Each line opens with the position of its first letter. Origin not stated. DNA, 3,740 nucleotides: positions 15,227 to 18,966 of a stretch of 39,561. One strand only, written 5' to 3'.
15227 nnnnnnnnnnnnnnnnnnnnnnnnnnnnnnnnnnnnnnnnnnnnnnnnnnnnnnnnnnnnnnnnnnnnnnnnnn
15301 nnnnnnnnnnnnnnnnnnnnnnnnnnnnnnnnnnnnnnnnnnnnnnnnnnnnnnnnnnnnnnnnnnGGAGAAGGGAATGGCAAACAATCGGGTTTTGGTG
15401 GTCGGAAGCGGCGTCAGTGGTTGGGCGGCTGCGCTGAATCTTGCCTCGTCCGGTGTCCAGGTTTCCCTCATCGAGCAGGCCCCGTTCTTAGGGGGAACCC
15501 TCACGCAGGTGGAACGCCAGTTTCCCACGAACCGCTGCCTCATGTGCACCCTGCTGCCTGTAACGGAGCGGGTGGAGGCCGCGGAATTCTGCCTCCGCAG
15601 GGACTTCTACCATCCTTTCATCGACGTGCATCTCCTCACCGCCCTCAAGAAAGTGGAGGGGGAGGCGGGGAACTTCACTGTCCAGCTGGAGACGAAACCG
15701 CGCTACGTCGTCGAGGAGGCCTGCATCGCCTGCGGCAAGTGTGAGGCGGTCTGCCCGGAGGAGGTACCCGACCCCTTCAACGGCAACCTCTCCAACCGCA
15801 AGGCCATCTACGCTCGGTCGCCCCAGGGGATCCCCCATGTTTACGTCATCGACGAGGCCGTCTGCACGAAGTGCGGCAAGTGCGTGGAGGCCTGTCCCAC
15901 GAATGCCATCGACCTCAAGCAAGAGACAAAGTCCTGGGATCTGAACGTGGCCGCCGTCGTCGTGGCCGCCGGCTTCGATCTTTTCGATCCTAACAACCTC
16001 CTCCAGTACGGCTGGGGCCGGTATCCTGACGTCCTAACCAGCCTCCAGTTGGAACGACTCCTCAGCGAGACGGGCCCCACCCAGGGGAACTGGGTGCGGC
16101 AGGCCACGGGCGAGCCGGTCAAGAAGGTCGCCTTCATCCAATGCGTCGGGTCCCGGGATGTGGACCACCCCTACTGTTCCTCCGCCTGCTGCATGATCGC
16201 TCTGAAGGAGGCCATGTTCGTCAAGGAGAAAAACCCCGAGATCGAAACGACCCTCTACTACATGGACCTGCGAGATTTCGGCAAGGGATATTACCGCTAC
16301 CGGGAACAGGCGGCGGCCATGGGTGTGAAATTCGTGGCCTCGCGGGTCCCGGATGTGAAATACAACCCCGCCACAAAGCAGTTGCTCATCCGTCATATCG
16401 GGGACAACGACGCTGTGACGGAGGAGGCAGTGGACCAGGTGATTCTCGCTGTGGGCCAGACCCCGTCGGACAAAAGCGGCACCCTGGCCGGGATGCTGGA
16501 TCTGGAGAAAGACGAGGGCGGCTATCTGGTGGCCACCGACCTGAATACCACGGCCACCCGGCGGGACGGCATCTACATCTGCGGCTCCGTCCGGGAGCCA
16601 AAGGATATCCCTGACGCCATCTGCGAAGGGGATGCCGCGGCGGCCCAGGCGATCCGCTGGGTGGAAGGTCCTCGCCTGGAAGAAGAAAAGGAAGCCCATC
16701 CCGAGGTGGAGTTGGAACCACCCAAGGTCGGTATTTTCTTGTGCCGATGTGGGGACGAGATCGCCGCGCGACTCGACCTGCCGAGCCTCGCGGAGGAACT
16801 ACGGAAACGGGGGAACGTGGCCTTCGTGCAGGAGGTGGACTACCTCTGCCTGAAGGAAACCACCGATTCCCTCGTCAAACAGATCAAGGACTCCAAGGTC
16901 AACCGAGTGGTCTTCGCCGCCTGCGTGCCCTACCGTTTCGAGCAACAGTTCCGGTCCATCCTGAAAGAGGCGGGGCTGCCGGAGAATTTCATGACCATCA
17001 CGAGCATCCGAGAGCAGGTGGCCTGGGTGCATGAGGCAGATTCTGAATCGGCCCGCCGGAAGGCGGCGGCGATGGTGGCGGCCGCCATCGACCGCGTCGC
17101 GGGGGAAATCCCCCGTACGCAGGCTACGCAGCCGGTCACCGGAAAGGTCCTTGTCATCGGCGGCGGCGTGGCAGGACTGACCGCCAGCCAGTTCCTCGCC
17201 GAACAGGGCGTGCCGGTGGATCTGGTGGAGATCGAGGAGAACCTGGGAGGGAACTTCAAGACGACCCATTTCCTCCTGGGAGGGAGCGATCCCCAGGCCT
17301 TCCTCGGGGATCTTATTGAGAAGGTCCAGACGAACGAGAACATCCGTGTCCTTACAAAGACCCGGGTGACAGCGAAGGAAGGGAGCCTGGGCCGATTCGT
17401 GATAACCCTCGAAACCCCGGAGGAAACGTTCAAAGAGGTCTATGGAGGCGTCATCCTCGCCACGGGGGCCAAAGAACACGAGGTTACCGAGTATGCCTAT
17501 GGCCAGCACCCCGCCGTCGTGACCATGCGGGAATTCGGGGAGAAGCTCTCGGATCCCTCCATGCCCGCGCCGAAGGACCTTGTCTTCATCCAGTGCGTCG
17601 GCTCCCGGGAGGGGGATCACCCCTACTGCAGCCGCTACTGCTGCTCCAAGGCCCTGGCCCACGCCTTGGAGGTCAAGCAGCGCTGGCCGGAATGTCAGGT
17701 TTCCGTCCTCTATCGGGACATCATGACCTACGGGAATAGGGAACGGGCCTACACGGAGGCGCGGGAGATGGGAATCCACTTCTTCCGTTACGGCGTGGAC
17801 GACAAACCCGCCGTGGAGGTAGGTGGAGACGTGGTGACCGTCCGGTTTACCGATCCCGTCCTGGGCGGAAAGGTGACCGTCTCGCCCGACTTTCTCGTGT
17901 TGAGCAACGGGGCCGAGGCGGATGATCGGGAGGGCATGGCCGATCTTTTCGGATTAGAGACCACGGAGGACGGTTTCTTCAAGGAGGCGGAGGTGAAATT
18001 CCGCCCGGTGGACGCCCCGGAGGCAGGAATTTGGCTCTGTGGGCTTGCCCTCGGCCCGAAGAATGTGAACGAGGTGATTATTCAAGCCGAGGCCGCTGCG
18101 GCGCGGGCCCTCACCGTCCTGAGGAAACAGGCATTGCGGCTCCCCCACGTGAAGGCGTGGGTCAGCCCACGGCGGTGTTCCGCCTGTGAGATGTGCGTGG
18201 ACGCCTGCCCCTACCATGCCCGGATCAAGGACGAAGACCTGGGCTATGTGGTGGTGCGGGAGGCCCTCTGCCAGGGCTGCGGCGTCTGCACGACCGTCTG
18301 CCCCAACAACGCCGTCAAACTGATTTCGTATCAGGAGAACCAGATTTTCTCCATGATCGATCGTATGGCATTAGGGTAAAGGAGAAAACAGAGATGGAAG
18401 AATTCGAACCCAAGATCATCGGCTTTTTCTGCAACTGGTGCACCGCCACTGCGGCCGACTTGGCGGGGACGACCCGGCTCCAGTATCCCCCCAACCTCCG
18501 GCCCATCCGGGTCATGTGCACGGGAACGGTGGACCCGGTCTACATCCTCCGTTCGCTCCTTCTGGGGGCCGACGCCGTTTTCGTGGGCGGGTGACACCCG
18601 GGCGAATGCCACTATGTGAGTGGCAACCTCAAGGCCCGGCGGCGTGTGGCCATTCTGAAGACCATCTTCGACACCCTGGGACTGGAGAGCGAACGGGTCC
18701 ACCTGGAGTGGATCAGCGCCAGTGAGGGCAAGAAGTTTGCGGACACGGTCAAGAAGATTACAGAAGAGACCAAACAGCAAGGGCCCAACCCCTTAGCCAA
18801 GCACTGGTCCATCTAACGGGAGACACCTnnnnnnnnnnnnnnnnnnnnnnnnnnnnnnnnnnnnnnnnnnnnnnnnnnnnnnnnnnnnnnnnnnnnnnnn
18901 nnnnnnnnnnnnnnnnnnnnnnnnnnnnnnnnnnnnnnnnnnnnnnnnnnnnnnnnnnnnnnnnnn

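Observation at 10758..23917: Hdr/MvhD bifurcation-type module wired to an anchor-less SdhAB-like enzyme inside a malate-fumarate operon: candidate soluble electron-bifurcating fumarate reductase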

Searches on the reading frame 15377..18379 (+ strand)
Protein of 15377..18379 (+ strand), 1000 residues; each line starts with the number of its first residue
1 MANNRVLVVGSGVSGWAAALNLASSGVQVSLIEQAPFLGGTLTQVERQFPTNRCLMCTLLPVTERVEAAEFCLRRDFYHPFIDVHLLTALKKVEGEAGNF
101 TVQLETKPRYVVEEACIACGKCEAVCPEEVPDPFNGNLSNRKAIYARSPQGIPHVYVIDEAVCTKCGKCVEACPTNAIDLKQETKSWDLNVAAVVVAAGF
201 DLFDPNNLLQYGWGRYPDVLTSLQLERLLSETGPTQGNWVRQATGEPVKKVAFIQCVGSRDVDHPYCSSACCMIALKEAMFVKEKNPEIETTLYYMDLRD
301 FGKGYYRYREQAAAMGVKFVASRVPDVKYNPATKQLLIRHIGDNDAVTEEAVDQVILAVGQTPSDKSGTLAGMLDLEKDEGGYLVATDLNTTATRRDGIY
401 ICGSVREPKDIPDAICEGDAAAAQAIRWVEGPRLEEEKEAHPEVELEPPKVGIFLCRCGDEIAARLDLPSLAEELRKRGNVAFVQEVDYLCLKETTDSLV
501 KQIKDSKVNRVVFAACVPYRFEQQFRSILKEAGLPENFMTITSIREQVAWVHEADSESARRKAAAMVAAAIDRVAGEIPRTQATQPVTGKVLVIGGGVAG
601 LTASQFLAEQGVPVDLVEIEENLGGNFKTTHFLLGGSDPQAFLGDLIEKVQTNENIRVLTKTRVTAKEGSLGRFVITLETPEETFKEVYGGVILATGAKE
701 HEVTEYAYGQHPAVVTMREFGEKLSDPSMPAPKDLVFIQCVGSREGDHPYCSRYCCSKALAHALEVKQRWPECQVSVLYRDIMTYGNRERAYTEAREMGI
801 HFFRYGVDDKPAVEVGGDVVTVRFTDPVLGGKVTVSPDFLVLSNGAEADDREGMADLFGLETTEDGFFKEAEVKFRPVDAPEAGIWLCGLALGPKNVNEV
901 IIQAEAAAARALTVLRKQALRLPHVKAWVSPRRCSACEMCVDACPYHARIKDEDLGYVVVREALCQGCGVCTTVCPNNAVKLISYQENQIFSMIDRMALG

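Call 3: search_protein_families(library=pfam, proteins=[window:15377-18379:+])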
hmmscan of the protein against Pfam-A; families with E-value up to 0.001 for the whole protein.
window:15377-18379:+ (1000 aa): 29 families (the best 25 are shown)
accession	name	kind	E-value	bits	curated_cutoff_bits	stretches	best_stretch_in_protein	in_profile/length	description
PF07992.20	Pyr_redox_2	-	9.5e-26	91.3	26.1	3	590-702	2-113/291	Pyridine nucleotide-disulphide oxidoreductase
PF00037.32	Fer4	-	4.8e-23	80.4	21.1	4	156-179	1-24/24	4Fe-4S binding domain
PF13450.12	NAD_binding_8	-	3e-17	63.1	21.9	2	593-632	1-40/68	NAD(P)-binding Rossmann-like domain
PF12831.13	FAD_oxidored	-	1.6e-15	57.8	27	2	6-44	2-40/416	FAD dependent oxidoreductase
PF14697.11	Fer4_21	-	1.4e-14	54.3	35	2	927-981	1-58/59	4Fe-4S dicluster domain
PF13237.11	Fer4_10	-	4.5e-14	52.5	25.5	2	157-181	3-31/53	4Fe-4S dicluster domain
PF13187.11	Fer4_9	-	6.3e-14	52.2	27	2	115-178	1-52/52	4Fe-4S dicluster domain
PF12838.12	Fer4_7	-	3.2e-13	50.3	27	2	116-177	2-52/52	4Fe-4S dicluster domain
PF00890.30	FAD_binding_2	-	1.1e-11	45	20.4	2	591-635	2-43/414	FAD binding domain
PF12837.12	Fer4_6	-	2.5e-11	43.4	25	3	157-178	3-24/24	4Fe-4S binding domain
PF01266.30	DAO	-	3.2e-10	40.5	27.9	1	5-41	1-38/353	FAD dependent oxidoreductase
PF01494.25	FAD_binding_3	-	3.8e-10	40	22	1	590-619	3-32/349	FAD binding domain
PF12797.12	Fer4_2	-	5.3e-10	39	24.5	1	156-175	3-22/22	4Fe-4S binding domain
PF13484.11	Fer4_16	-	1.2e-09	39.3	30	1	163-185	2-22/66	4Fe-4S double cluster binding domain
PF13534.11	Fer4_17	-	9.3e-09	36.2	22.2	0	114-130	44-60/61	4Fe-4S dicluster domain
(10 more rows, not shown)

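Call 5: search_protein_families(library=ncbifam, proteins=[window:15377-18379:+], max_evalue=0.00001)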
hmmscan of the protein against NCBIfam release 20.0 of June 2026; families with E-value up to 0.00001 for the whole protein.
window:15377-18379:+ (1000 aa): 128 families (the best 25 are shown)
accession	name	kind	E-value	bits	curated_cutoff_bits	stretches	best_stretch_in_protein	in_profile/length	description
NF040770.1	hetero_SS_HdrA2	exception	5.2e-243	808.6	1100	3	3-435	139-566/777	CoB-CoM heterodisulfide reductase HdrA2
NF041778.1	hetero_SS_HdrA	equivalog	4e-193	643.3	1400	3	3-429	142-570/771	ferredoxin:CoB-CoM heterodisulfide reductase subunit HdrA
NF041891.1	hdrA_Methbact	equivalog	1e-185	619.2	1300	3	4-429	134-556/762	ferredoxin:CoB-CoM heterodisulfide reductase subunit HdrA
NF009410.0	PRK12771.1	subfamily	9.4e-26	90.5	516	1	580-627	129-177/566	NAD(P)-binding protein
TIGR02179.1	PorD_KorD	subfamily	1.7e-16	60.1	60.05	2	929-983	22-75/78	2-oxoacid:acceptor oxidoreductase, delta subunit, pyruvate/2-ketoisovalerate family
TIGR03315.1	Se_ygfK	equivalog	1.7e-16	58.9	835.3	0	570-629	520-578/1012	putative selenate reductase subunit YgfK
TIGR01372.1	soxA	subfamily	1.9e-16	59.1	1164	1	557-666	141-246/996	sarcosine oxidase subunit alpha family protein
TIGR03467.1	HpnE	equivalog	1e-15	58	283.05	2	6-47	1-42/430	hydroxysqualene dehydroxylase HpnE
TIGR02700.1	flavo_MJ0208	hypoth_equivalog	2.1e-15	56.6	251.35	1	929-981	145-195/234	dihydromethanopterin reductase (acceptor)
TIGR01944.1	rnfB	subfamily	4.9e-15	55.6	68.7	1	922-988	103-168/190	RnfABCDGE type electron transport complex subunit B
NF038196.1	ferrodoxin_EFR1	subfamily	2.4e-14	54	75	0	926-984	179-233/242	EFR1 family ferrodoxin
NF010590.0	PRK13984.1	equivalog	3.6e-14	51.8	946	0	114-198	50-128/611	putative oxidoreductase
NF005560.0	PRK07233.1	equivalog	8.1e-14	51.3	252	1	590-632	2-44/435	hypothetical protein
NF040864.1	HgcB_ferredoxin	equivalog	8.9e-14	51.1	99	1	112-182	12-65/93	mercury methylation ferredoxin HgcB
TIGR01971.1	NuoI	subfamily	9.9e-14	51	113.05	1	112-183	40-103/121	NADH-quinone oxidoreductase, chain I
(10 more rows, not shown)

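Call 34: search_solved_structures(query=window:15377-18379:+, max_evalue=1e-10)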
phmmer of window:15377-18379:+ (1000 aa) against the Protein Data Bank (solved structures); distinct sequences matched with E-value up to 1e-10: 6.
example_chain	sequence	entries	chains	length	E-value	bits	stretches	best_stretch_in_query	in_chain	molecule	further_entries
8rvu_a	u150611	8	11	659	6.7e-136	457.8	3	3-370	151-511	H(2):CoB-CoM heterodisulfide,ferredoxin reductase subunit A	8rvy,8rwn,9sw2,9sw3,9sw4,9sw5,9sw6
8rvv_A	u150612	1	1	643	1.6e-134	453.3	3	3-370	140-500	H(2):CoB-CoM heterodisulfide,ferredoxin reductase subunit A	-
9sfi_A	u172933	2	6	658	1.9e-134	453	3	6-339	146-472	CoB--CoM heterodisulfide reductase iron-sulfur subunit A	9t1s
5odc_A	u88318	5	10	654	6.4e-134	451.3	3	4-366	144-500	Heterodisulfide reductase, subunit A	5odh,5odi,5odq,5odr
7bkb_A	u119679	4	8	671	2.9e-112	379.6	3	5-337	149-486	CoB--CoM heterodisulfide reductase iron-sulfur subunit A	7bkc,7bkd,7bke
6tjr_A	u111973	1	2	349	1.1e-39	139.3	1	188-427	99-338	Fumarate reductase/succinate dehydrogenase flavoprotein domain protein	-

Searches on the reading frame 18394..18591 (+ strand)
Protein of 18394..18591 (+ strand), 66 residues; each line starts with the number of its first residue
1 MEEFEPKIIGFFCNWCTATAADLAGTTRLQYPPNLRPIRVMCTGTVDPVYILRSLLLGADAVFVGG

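Call 74: search_protein_families(library=pfam, proteins=[window:18394-18591:+], max_evalue=0.001)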
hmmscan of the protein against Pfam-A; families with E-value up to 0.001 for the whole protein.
window:18394-18591:+ (66 aa): 1 family
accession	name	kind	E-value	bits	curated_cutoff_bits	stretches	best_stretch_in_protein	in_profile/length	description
PF02662.21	FlpD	-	2.5e-23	82.8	22.3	1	8-66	1-59/123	Methyl-viologen-reducing hydrogenase, delta subunit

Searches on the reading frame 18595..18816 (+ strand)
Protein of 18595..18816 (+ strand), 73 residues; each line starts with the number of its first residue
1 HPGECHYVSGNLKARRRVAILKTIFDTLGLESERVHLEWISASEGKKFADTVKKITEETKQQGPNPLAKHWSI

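Call 74: search_protein_families(library=pfam, proteins=[window:18595-18816:+], max_evalue=0.001)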
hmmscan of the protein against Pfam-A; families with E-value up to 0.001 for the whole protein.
window:18595-18816:+ (73 aa): 1 family
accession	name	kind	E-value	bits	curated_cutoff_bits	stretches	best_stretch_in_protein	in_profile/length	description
PF02662.21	FlpD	-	1.7e-18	67.2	22.3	1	1-61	61-121/123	Methyl-viologen-reducing hydrogenase, delta subunit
